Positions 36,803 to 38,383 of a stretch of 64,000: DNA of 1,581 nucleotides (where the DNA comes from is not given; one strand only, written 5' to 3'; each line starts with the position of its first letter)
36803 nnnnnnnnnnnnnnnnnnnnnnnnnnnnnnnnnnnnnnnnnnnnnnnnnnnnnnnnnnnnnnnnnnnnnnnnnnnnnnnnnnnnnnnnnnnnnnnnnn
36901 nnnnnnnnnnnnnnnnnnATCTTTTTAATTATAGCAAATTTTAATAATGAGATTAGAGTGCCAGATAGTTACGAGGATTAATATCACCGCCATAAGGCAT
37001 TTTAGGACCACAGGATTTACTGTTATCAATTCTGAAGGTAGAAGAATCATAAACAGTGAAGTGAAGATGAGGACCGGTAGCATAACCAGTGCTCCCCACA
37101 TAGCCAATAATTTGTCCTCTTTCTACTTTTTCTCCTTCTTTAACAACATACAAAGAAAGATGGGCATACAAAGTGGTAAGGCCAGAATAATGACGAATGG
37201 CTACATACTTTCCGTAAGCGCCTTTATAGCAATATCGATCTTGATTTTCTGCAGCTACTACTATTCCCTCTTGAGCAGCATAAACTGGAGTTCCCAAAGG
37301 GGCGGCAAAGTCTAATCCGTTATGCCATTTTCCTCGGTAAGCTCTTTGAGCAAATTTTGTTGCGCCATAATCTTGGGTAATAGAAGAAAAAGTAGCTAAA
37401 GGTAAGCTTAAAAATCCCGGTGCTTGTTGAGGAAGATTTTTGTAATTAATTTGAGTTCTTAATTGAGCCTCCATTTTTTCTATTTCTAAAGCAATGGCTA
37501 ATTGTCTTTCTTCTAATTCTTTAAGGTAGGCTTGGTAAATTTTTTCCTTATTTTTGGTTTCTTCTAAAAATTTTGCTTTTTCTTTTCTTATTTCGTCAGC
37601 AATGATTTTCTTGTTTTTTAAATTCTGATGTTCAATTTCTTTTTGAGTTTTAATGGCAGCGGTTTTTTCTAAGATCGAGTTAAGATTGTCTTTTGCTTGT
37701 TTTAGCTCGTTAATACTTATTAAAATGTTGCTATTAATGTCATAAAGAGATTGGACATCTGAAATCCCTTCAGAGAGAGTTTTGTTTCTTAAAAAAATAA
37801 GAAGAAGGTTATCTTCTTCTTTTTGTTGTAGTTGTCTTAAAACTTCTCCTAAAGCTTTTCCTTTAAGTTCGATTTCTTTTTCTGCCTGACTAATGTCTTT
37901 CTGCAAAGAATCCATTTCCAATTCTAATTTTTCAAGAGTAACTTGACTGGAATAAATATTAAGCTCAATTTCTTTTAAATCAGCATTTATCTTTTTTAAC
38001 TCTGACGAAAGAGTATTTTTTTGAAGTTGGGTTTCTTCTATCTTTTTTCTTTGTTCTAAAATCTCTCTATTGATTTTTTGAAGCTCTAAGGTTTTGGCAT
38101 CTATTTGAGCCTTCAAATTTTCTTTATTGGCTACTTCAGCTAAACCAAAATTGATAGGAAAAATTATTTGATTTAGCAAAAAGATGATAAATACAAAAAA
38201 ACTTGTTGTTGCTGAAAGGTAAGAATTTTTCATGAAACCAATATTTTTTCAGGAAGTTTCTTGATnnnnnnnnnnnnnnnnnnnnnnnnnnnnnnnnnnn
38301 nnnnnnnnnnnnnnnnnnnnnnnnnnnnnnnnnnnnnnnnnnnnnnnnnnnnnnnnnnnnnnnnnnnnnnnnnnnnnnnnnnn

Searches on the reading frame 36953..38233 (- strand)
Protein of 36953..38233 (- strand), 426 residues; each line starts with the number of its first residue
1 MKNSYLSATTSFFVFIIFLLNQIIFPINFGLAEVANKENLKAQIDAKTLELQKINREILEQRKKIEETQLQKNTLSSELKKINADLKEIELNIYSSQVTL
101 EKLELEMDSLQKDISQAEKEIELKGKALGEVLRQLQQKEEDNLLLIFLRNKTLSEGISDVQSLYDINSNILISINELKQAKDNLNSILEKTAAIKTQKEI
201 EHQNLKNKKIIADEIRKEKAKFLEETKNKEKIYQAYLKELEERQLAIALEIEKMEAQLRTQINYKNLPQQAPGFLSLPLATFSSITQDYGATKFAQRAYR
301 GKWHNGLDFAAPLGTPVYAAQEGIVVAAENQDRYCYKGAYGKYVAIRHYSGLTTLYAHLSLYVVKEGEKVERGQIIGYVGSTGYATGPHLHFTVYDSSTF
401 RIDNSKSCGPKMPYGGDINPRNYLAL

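Call 29: search_protein_families(library=pfam, proteins=[window:36953-38233:-], max_evalue=0.001)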
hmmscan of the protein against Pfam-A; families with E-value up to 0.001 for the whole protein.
window:36953-38233:- (426 aa): 1 family
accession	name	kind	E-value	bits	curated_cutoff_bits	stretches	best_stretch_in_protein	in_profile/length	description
PF01551.29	Peptidase_M23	-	3.7e-31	107.6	28.7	1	304-396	3-89/96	Peptidase family M23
